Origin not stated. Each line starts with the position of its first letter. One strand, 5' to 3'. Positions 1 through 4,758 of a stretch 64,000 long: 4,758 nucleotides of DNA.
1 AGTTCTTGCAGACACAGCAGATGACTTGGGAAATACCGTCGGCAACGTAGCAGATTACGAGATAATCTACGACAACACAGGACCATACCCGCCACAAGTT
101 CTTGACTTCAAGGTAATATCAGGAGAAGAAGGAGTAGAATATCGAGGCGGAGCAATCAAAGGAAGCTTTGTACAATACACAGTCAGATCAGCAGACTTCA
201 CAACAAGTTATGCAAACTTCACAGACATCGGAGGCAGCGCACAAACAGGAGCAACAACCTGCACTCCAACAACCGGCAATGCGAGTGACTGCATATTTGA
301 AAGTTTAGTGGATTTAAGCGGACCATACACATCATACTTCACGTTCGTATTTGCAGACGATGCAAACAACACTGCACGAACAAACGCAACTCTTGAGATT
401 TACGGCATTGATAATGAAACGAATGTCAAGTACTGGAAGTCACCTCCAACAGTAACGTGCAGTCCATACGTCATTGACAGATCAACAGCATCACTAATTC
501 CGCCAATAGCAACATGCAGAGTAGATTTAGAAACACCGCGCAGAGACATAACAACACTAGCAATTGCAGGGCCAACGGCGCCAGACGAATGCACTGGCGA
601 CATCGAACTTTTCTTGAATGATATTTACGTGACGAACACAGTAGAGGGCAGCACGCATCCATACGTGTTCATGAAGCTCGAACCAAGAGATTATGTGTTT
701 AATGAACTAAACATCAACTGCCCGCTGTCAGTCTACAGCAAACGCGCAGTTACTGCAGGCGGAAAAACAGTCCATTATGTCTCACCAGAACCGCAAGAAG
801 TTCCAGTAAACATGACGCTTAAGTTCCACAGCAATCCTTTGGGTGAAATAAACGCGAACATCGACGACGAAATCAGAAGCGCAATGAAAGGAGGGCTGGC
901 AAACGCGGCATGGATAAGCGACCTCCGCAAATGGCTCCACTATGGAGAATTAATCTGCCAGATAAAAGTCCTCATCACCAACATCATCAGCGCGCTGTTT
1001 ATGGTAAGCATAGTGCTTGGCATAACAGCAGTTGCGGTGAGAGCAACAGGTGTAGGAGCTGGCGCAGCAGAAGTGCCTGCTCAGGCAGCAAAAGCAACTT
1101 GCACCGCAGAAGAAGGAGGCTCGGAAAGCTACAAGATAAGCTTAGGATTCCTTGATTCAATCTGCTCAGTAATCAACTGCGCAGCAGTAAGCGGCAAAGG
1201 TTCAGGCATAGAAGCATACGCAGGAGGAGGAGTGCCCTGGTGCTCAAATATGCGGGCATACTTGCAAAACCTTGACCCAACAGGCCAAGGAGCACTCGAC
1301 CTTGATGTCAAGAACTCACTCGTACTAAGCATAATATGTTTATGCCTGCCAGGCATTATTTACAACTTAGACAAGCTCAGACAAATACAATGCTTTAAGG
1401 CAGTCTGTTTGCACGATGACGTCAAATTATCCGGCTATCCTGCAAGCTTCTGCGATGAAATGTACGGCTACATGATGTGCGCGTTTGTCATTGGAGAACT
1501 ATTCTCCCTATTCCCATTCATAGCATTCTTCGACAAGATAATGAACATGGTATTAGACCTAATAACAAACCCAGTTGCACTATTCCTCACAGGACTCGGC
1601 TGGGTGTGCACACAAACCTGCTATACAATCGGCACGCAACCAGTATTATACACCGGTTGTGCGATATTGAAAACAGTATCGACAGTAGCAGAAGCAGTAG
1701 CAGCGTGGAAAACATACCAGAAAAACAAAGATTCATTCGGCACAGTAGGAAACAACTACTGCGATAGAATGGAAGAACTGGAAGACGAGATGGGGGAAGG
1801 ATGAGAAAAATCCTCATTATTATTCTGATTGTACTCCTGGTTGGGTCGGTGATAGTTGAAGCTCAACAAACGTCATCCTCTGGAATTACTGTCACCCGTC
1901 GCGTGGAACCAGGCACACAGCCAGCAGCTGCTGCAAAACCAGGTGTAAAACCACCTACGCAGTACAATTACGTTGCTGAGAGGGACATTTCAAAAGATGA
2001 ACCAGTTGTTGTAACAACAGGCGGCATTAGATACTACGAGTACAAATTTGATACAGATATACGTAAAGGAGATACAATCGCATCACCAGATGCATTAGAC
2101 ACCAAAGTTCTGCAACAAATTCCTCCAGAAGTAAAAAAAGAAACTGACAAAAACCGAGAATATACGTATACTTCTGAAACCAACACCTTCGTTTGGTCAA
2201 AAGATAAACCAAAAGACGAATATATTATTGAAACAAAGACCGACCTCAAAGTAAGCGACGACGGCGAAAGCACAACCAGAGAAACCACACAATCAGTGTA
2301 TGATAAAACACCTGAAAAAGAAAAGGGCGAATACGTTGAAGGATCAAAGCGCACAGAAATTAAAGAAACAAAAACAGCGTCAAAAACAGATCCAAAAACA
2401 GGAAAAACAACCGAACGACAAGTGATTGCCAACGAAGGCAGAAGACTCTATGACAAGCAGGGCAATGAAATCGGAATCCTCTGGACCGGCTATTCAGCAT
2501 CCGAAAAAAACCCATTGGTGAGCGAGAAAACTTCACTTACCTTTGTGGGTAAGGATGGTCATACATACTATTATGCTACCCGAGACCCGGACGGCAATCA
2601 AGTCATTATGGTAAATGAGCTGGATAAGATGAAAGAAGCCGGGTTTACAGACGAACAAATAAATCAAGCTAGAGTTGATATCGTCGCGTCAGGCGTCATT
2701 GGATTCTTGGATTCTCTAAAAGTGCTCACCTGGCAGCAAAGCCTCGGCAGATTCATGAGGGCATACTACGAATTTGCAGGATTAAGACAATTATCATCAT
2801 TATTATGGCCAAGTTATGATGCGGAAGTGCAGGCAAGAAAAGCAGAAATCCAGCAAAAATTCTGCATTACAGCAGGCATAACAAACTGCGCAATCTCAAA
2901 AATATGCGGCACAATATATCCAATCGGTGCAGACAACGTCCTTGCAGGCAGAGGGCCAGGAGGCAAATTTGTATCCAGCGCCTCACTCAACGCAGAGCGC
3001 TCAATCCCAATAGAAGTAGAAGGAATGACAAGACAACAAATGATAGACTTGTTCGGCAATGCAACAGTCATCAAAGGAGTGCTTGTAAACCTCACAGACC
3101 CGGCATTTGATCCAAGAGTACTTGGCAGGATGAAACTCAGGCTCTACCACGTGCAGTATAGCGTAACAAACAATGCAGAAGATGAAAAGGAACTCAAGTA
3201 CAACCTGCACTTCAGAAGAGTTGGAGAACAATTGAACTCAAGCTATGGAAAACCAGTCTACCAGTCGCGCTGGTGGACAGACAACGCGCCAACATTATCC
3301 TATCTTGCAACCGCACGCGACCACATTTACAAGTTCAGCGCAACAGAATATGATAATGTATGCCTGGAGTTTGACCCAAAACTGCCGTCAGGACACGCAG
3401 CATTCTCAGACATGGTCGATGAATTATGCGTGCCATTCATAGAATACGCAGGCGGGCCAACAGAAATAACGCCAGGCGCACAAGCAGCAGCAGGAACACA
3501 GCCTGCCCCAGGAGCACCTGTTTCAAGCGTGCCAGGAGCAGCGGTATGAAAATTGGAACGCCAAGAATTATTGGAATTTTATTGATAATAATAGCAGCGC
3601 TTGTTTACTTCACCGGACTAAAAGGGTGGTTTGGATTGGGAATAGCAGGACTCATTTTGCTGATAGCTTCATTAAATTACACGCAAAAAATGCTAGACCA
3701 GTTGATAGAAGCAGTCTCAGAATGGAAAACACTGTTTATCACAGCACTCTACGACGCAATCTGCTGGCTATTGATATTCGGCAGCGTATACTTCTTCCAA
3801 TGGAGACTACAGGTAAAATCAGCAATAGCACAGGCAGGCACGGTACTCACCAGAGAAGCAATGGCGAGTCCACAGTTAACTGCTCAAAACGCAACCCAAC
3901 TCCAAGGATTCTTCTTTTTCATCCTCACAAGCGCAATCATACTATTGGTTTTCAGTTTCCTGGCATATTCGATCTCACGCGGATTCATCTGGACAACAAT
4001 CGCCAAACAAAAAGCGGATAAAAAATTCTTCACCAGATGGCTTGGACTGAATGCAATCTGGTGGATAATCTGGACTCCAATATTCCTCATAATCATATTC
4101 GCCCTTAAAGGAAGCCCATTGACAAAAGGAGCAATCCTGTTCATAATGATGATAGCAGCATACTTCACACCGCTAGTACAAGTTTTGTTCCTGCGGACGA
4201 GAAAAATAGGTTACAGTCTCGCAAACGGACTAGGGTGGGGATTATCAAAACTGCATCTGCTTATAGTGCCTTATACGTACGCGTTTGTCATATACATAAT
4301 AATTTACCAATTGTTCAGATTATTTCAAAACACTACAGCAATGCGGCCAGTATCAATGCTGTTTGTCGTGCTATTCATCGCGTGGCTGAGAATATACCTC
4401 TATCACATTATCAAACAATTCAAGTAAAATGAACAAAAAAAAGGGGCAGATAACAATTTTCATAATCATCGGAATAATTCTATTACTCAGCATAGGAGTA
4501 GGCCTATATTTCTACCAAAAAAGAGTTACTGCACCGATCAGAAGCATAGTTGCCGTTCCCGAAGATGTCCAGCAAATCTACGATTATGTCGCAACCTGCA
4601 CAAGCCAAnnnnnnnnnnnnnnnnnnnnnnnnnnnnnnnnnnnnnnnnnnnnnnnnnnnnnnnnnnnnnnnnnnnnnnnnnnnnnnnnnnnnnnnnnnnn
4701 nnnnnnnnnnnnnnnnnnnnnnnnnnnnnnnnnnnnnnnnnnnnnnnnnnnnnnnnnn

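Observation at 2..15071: Coupled seven-gene operon (at least 15 kb) of giant Cys-rich exported proteins and polytopic membrane proteins with no recognisable enzyme or ATPase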

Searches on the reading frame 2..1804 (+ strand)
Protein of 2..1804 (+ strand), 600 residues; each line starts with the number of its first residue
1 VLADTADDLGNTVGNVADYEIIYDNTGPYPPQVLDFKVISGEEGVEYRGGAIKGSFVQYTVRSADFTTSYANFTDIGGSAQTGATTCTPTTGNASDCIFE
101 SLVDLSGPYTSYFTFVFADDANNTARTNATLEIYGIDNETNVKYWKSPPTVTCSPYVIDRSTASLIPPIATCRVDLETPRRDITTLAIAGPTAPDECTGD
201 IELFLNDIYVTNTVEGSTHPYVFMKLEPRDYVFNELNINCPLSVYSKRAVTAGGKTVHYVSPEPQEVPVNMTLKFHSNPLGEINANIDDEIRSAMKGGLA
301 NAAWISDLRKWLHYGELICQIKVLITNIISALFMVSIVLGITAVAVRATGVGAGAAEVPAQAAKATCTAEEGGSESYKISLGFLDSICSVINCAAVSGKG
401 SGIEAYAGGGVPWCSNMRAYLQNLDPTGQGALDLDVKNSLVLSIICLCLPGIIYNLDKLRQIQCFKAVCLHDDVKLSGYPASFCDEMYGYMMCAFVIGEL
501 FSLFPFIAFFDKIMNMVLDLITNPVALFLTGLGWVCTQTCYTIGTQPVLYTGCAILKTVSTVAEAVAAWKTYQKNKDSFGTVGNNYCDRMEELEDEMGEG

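Call 5: search_protein_families(library=pfam, proteins=[window:2-1804:+], max_evalue=0.1)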
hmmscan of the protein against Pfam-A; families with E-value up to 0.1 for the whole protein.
window:2-1804:+ (600 aa): 1 family
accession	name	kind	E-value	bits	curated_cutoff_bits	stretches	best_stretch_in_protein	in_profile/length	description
PF16504.10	SP24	-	0.0062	16.9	30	1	509-569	1-62/147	Putative virion membrane protein of plant and insect virus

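Call 6: search_protein_families(library=ncbifam, proteins=[window:2-1804:+], max_evalue=0.1)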
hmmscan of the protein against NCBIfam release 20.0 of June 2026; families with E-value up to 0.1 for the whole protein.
window:2-1804:+ (600 aa): 0 families

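Call 51: find_homologous_proteins(query=window:2-1801:+)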
Query window:2-1801:+ (600 aa): 26 proteins with E <= 0.001 among 8000 candidates.
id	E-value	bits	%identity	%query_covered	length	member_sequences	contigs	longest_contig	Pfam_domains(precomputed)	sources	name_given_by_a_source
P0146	0.0e+0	1381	100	100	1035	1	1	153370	-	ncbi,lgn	-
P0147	0.0e+0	1058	74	98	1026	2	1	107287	-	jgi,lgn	jgi:hypothetical protein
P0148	0.0e+0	1019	71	98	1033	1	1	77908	-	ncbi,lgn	ncbi:MAG: hypothetical protein QW165_01995 [Candidatus Woesearchaeota archaeon]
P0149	2.4e-260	884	73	85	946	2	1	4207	-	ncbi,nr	ncbi:MAG: hypothetical protein MN733_01415, partial [Nitrososphaera sp.]|nr:hypothetical protein [Ni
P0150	4.0e-258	876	75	83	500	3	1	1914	-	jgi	jgi:hypothetical protein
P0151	3.8e-246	837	62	98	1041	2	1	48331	-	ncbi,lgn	-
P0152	1.3e-238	812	57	99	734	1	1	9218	-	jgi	jgi:hypothetical protein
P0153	7.7e-229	779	57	100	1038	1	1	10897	-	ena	-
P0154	4.9e-213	727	55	99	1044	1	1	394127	PF13750.13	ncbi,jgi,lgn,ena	-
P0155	4.5e-209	714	53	100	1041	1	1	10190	-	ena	-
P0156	1.1e-207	710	52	100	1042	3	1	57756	-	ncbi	-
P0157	2.5e-206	705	53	100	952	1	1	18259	-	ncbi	-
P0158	1.9e-204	699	52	100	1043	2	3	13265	PF13750.13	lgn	-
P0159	1.5e-199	683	51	99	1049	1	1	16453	PF13750.13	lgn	-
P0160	2.9e-196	672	52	98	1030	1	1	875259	-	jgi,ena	-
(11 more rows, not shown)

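Call 52: find_encoding_contigs(protein=P0146, flank=10000, max_places=2)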
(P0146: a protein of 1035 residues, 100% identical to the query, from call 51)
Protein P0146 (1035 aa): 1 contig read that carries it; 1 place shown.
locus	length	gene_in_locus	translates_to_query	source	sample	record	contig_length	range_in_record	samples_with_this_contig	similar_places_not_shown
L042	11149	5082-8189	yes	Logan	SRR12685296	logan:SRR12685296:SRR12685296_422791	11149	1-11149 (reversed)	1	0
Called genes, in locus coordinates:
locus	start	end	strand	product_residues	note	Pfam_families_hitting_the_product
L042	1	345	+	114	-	?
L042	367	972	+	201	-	-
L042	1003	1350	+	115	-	PF01981:PTH2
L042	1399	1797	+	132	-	PF01092:Ribosomal_S6e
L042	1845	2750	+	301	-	-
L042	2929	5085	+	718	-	-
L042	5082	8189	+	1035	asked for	-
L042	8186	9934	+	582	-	-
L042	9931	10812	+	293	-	-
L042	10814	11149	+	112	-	?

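Call 58: search_protein_families(library=phrogs, proteins=[P0146, L042:2929-5085:+, L042:1845-2750:+], max_evalue=0.01)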
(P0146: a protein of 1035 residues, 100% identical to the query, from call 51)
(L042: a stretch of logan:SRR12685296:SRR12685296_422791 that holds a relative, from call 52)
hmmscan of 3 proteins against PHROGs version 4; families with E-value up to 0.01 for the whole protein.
P0146 (1035 aa): 0 families

L042:2929-5085:+ (718 aa): 0 families

L042:1845-2750:+ (301 aa): 1 family
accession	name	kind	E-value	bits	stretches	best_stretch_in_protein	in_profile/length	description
phrog_41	-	tail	0.00091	19.9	1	220-297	164-241/245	major tail protein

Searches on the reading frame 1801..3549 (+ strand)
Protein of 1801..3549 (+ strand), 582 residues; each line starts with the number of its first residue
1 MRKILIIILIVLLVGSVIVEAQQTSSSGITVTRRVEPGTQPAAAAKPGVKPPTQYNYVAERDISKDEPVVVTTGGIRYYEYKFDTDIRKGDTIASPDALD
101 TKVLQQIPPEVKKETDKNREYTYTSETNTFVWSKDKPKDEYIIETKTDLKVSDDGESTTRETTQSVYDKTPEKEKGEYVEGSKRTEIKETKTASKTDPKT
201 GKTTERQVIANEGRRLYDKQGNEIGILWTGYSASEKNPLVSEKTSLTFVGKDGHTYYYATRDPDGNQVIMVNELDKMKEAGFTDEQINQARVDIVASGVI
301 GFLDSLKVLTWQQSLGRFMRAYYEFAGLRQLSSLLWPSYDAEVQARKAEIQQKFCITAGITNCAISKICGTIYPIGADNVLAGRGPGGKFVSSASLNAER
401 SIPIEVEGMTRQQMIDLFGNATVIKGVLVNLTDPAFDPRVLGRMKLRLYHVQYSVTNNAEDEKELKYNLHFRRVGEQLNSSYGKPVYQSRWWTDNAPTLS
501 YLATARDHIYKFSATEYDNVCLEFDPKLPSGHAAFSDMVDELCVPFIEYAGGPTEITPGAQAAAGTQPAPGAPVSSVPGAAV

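Call 5: search_protein_families(library=pfam, proteins=[window:1801-3549:+], max_evalue=0.1)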
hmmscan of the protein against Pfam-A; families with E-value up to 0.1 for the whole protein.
window:1801-3549:+ (582 aa): 0 families

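Call 6: search_protein_families(library=ncbifam, proteins=[window:1801-3549:+], max_evalue=0.1)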
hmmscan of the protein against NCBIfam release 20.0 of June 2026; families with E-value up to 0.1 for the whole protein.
window:1801-3549:+ (582 aa): 1 family
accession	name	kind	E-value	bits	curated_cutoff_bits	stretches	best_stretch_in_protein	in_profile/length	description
NF053838.1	hit_Bd0108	equivalog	0.017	15.6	40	0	1-46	1-41/94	predatory lifecycle switch protein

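Call 58: search_protein_families(library=phrogs, proteins=[window:1801-3549:+], max_evalue=0.01)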
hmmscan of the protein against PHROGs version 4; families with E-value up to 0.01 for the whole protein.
window:1801-3549:+ (582 aa): 1 family
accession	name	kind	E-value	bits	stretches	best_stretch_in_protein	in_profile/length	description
phrog_3135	-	unknown function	0.008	17.5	0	188-259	28-102/114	-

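Call 93: search_solved_structures(query=A6, max_evalue=1)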
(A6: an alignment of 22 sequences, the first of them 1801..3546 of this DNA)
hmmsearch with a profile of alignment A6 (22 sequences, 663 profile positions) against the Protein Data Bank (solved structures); distinct sequences matched with E-value up to 1: 7.
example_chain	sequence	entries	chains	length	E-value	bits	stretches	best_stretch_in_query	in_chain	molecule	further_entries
8qcf_L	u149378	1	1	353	0.00034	23.3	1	179-340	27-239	Superkiller protein 7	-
9fo3_A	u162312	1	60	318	0.073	15.6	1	179-274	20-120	CAP255 gp140 SpyTag-SpyCatcher mi3,2-dehydro-3-deoxyphosphogluconate aldolase/4-hydroxy-2-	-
4mli_A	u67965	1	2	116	0.16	14.4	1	176-253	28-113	Fibronectin binding protein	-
9pim_BR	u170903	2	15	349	0.18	14.3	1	16-87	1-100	Flagellar filament outer layer protein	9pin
4mls_A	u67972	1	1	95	0.23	13.9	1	179-253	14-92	Fibronectin binding protein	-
2x5p_A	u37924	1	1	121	0.29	13.6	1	169-256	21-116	FIBRONECTIN BINDING PROTEIN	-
7b3y_B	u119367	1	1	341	0.61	12.5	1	177-274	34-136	Fibronectin binding protein,2-dehydro-3-deoxyphosphogluconate aldolase/4-hydroxy-2-oxoglut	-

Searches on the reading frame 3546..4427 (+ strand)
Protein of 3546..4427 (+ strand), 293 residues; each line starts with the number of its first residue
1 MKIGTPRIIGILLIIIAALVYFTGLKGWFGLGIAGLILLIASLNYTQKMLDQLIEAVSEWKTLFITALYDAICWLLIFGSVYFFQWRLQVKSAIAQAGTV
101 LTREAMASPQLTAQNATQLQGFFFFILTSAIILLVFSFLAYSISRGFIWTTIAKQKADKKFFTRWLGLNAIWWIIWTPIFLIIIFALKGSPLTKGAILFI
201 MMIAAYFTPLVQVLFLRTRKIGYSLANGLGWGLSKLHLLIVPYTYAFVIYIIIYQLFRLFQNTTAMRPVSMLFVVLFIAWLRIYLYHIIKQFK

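Call 5: search_protein_families(library=pfam, proteins=[window:3546-4427:+], max_evalue=0.1)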
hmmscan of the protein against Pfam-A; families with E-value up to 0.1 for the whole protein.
window:3546-4427:+ (293 aa): 0 families

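Call 6: search_protein_families(library=ncbifam, proteins=[window:3546-4427:+], max_evalue=0.1)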
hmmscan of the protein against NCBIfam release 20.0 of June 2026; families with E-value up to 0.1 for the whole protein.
window:3546-4427:+ (293 aa): 0 families

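Call 58: search_protein_families(library=phrogs, proteins=[window:3546-4427:+], max_evalue=0.01)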
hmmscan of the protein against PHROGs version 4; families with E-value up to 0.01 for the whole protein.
window:3546-4427:+ (293 aa): 0 families

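Call 90: search_solved_structures(query=A5, max_evalue=5)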
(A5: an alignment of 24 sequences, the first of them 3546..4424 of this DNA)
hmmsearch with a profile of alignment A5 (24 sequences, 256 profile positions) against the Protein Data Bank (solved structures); distinct sequences matched with E-value up to 5: 1.
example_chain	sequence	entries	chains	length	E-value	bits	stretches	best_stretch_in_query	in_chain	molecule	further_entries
6b87_A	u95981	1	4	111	0.0089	18.8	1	35-108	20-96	TMHC2_E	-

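Call 91: search_protein_families(library=pfam, alignment_id=A5, max_evalue=1)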
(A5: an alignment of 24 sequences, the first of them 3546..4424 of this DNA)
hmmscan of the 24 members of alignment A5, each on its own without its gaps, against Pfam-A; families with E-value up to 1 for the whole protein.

A. member 1, window:3546-4424:+ (293 aa): 0 families

B. families by the number of members that match (of 24 scanned): 10 families
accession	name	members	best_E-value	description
PF05552.17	MS_channel_1st_1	2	0.039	Mechanosensitive ion channel, conserved TM helix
PF12459.13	DltX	1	0.011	D-Ala-teichoic acid biosynthesis protein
PF14678.12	FANCI_S4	1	0.02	FANCI solenoid 4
PF20990.2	DUF2207_C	1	0.052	Predicted membrane protein (DUF2207) C-terminal domain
PF02060.20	ISK_Channel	1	0.11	Slow voltage-gated potassium channel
PF04578.18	DUF594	1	0.12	Protein of unknown function, DUF594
PF14093.11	DUF4271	1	0.36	Domain of unknown function (DUF4271)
PF23488.1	YKL065W-A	1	0.49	YKL065W-A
PF15128.11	T_cell_tran_alt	1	0.51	T-cell leukemia translocation-altered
PF05821.16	NDUF_B8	1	0.71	NADH-ubiquinone oxidoreductase ASHI subunit (CI-ASHI or NDUFB8)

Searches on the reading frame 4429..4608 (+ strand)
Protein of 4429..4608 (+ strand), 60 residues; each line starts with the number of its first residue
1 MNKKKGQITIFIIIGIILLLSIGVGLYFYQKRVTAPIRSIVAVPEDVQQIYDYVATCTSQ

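Call 85: search_protein_families(library=pfam, proteins=[window:4429-4608:+], max_evalue=10)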
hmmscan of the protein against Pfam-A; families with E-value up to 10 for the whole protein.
seq(60 aa): 2 families
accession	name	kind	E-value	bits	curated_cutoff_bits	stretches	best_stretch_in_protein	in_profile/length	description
PF25114.1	AtTam38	-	0.07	12.8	27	1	2-57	56-111/270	AtTam38 family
PF15844.10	TMCCDC2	-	0.092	13.2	27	1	9-51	42-84/171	Transmembrane and coiled-coil domain-containing protein 2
